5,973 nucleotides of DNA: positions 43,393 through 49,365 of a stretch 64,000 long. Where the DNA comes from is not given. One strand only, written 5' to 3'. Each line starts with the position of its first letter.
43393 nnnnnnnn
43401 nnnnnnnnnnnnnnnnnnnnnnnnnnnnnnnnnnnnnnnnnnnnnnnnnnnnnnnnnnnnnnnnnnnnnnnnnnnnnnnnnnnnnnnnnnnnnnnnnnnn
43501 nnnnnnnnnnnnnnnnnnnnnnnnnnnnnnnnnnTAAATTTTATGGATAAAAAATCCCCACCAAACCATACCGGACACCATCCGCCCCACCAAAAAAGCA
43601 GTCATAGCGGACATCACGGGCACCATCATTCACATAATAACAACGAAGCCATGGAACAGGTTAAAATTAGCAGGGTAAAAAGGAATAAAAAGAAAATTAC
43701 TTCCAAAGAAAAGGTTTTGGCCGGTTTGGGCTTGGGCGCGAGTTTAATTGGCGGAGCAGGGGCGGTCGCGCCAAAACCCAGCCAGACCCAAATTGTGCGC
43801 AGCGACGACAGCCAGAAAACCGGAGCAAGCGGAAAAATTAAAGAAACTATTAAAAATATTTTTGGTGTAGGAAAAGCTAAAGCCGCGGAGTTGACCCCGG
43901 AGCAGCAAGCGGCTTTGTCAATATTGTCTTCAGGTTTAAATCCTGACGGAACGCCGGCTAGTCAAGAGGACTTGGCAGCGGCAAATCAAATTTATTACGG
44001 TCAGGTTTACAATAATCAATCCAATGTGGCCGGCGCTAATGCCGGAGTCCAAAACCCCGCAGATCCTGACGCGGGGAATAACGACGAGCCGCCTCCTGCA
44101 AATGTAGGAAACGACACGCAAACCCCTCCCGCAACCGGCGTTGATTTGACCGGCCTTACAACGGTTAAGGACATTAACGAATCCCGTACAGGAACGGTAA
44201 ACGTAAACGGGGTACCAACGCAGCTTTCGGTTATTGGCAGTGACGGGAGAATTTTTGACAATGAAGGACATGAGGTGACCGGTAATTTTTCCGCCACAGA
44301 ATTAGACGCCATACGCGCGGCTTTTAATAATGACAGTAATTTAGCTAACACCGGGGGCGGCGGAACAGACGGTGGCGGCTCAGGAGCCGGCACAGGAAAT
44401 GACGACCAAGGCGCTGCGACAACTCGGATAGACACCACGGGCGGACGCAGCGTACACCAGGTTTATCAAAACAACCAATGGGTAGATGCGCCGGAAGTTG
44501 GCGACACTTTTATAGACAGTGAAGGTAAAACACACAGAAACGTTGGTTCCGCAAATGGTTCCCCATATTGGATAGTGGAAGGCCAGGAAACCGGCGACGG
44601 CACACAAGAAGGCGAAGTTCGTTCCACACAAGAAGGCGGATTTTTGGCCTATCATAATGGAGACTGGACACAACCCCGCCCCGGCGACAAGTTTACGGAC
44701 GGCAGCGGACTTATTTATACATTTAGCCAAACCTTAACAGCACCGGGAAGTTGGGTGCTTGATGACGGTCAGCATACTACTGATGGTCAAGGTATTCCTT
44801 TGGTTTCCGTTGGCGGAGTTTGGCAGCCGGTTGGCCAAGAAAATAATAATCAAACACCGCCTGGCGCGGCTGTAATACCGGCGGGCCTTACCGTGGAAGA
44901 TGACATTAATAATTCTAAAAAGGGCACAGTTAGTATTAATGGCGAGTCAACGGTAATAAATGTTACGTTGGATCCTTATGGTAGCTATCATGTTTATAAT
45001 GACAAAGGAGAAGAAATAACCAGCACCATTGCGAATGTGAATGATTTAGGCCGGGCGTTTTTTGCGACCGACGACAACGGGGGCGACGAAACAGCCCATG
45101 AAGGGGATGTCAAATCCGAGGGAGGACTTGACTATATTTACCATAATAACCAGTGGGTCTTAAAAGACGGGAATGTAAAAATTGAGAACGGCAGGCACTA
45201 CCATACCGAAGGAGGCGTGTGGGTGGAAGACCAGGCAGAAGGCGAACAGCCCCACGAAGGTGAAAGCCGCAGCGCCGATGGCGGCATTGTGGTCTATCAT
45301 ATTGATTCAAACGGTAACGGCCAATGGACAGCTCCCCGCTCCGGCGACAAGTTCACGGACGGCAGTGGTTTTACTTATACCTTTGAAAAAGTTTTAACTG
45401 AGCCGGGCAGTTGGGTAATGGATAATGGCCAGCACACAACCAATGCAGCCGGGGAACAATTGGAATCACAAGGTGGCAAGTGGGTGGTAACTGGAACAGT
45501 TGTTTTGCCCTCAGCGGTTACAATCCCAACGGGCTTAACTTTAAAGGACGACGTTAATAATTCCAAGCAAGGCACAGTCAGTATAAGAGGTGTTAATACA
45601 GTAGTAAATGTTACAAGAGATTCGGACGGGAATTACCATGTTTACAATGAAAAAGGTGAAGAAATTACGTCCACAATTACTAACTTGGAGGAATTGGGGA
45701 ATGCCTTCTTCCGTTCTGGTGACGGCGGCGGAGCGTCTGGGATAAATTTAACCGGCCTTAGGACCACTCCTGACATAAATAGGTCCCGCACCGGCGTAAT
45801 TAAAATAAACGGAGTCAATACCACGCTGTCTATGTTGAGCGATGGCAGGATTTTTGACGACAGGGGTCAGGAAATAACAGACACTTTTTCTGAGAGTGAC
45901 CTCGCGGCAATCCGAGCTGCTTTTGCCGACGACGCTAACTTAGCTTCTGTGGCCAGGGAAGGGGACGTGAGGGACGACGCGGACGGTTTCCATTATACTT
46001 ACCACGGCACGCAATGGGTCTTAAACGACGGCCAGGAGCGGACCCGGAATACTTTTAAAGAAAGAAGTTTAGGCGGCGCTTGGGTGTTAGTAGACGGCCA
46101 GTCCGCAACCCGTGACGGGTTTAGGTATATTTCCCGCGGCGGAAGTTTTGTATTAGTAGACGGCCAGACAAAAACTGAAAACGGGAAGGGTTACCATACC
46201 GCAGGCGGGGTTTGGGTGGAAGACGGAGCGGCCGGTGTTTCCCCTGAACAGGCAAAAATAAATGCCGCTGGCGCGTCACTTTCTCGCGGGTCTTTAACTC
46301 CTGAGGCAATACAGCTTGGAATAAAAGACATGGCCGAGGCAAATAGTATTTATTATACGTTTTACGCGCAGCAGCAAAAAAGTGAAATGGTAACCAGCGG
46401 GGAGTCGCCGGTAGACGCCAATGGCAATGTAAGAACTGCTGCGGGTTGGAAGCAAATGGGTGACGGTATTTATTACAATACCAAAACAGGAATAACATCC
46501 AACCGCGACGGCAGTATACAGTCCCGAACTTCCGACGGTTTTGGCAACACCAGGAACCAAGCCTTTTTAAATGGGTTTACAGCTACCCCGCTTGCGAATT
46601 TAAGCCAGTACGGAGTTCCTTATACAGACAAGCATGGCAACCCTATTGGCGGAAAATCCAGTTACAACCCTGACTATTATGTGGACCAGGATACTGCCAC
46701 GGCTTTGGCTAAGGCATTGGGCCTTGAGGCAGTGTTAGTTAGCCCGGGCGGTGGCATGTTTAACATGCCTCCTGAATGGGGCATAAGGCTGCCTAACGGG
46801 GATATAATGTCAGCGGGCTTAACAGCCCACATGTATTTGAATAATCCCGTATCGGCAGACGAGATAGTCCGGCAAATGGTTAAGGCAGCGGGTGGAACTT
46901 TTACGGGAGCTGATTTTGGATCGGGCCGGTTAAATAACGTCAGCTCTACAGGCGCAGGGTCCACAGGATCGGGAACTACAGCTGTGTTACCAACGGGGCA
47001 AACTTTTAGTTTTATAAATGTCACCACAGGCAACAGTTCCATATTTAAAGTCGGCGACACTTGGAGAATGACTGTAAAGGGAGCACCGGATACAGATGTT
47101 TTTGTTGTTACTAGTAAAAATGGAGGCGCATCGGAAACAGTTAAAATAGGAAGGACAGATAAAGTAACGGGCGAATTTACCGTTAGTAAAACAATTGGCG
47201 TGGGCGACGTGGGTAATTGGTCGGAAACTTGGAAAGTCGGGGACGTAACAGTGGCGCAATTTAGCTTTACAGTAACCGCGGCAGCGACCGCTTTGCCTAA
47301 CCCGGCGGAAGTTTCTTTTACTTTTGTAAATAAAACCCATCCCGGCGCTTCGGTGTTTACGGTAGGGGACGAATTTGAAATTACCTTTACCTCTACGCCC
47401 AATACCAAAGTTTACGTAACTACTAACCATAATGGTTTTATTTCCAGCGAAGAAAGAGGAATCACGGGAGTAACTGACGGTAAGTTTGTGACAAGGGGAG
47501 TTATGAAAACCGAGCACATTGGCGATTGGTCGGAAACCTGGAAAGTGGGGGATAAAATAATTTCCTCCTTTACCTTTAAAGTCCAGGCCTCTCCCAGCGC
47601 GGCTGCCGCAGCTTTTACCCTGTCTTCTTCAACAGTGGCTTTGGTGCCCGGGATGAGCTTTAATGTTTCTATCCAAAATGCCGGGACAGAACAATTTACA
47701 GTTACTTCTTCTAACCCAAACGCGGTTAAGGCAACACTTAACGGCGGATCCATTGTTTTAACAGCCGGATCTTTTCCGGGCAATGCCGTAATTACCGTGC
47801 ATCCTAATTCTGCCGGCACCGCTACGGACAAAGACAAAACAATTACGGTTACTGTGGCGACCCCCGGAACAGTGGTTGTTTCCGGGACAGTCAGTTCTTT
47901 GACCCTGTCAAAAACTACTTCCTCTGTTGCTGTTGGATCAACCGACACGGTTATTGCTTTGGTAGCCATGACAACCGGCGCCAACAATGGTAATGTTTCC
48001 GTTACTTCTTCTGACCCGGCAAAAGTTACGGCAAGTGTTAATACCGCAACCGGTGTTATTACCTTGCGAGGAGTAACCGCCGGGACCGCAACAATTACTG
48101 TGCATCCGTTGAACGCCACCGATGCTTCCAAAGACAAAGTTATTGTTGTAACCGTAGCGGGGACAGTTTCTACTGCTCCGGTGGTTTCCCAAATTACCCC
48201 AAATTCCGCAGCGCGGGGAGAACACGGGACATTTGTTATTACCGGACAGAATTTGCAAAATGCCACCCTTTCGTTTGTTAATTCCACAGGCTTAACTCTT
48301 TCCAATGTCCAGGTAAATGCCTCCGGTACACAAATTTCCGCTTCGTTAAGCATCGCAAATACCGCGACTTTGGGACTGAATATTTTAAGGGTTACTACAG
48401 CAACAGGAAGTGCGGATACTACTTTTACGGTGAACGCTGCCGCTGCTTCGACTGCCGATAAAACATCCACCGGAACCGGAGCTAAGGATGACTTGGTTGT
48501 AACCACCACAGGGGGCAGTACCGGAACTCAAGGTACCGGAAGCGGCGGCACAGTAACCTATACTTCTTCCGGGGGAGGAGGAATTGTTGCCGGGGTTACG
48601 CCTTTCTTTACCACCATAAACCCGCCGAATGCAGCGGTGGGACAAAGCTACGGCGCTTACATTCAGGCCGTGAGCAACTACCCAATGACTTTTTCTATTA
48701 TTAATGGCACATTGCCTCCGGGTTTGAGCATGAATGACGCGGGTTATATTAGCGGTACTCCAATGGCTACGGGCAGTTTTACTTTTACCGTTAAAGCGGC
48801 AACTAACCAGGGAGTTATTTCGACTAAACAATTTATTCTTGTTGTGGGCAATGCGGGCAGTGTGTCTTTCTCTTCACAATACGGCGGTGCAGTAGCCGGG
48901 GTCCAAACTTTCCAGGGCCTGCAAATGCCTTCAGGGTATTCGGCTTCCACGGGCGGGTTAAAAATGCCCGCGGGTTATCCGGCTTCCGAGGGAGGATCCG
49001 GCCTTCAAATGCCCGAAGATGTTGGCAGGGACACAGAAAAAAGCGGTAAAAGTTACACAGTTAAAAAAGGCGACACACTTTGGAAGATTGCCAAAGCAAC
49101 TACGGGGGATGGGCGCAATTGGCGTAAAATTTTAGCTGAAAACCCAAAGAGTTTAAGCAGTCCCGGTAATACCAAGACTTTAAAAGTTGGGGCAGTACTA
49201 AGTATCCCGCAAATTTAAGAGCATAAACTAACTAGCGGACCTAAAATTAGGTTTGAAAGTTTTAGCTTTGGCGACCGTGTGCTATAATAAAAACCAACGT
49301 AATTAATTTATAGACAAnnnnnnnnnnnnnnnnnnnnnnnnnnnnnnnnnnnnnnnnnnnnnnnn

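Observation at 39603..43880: Two giant surface proteins share a conserved ~75-aa N-terminal module resembling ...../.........-type signal peptides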

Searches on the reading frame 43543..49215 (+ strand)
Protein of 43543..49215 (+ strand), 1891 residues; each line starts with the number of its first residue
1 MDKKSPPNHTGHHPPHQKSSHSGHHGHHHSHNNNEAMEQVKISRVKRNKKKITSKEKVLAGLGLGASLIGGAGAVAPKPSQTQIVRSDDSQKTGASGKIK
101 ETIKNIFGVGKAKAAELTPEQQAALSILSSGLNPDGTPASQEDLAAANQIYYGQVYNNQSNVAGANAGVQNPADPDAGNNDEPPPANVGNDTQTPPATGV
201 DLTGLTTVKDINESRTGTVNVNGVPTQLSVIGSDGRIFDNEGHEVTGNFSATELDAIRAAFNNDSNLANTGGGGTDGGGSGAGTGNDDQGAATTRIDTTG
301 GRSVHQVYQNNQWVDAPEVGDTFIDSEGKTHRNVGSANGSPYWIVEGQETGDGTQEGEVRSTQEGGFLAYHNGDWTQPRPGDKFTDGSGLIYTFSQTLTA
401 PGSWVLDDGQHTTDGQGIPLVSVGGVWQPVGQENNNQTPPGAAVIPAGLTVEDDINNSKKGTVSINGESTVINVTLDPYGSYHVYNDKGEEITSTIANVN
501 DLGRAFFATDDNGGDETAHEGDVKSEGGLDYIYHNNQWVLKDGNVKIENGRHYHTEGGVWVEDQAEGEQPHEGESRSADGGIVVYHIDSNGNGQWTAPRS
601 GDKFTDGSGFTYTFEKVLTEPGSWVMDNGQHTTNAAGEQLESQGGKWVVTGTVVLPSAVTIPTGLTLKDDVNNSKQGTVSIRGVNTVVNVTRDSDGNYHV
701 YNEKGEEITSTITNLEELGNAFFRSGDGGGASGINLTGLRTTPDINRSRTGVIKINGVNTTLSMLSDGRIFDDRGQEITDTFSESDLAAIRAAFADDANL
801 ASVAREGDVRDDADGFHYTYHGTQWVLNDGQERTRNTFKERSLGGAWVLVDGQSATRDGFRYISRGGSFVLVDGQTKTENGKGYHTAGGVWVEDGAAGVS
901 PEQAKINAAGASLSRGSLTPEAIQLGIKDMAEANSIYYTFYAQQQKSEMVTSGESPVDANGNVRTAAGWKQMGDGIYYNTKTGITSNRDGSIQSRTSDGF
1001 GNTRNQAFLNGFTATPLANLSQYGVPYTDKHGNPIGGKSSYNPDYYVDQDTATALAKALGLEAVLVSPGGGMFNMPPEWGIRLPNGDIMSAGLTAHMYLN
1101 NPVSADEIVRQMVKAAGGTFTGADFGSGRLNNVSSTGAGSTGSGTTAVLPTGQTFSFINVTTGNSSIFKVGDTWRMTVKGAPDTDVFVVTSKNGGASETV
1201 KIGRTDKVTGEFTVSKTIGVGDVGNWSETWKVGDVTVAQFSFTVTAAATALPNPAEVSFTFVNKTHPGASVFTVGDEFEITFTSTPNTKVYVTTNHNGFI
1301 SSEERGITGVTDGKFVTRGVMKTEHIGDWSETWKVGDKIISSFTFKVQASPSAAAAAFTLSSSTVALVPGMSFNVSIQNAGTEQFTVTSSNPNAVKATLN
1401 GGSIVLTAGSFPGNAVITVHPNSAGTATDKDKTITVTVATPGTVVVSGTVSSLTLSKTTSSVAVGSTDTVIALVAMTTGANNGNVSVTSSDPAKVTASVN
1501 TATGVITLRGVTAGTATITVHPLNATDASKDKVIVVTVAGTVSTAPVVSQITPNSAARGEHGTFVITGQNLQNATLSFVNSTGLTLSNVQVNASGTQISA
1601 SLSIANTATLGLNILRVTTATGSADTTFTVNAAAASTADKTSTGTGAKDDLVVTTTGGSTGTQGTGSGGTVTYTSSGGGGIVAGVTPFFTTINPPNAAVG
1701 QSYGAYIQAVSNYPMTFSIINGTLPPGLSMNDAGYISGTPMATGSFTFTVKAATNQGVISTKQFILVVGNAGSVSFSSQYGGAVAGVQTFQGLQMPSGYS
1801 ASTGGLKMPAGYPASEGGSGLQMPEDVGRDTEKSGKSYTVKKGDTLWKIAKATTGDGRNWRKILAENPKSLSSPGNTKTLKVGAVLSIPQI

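Call 4: search_protein_families(library=pfam, proteins=[window:43543-49215:+], max_evalue=1)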
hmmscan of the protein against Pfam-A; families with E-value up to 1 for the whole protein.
window:43543-49215:+ (1891 aa): 2 families
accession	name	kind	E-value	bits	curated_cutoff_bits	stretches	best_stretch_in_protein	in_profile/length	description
PF01476.26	LysM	-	8.3e-09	35.7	20.9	1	1838-1889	1-43/43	LysM domain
PF13464.11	RodZ_C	-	0.021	15.2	23.9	0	1379-1408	33-62/72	RodZ C-terminal domain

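Call 5: search_protein_families(library=ncbifam, proteins=[window:43543-49215:+], max_evalue=1)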
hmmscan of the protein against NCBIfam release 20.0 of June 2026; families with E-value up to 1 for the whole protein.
window:43543-49215:+ (1891 aa): 4 families
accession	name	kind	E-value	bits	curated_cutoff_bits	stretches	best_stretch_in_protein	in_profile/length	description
NF008399.0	PRK11198.1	equivalog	1.3e-08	35.4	134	1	1832-1890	92-147/149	peptidoglycan-binding protein LysM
NF010723.1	PRK14125.1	equivalog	0.0045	16.9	60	1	1831-1854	28-51/87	cell division suppressor protein YneA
TIGR02899.1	spore_safA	subfamily_domain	0.062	13.3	67.85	1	1840-1851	1-12/44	SafA/ExsA family spore coat assembly protein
TIGR03505.1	FimV_core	subfamily_domain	0.085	12.7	43.45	1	1844-1890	1-51/74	FimV/HubP family polar landmark protein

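Call 40: search_solved_structures(query=window:43543-49215:+, max_evalue=0.01)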
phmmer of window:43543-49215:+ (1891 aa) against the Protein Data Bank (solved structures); distinct sequences matched with E-value up to 0.01: 1.
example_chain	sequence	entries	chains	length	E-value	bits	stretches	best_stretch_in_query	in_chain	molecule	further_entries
9g8s_T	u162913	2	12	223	0.0063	17.4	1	1829-1889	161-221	Peptidoglycan-binding LysM protein | gp61 - Tail tube initiator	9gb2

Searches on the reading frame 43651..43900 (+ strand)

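Call 4: search_protein_families(library=pfam, proteins=[window:43651-43900:+], max_evalue=1)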
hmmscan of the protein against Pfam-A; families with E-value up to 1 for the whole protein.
window:43651-43900:+ (83 aa): 0 families

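Call 5: search_protein_families(library=ncbifam, proteins=[window:43651-43900:+], max_evalue=1)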
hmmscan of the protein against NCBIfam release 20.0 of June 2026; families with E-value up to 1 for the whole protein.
window:43651-43900:+ (83 aa): 2 families
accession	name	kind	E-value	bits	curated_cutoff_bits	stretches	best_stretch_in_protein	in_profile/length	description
NF046110.1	RNaseP1Mthb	equivalog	0.13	12.4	90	1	46-80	12-46/88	ribonuclease P protein component 1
TIGR04081.4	TIGR04081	equivalog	0.37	10.6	30.5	1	21-41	8-27/27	SbtA family thio(seleno)oxazole RiPP natural product precursor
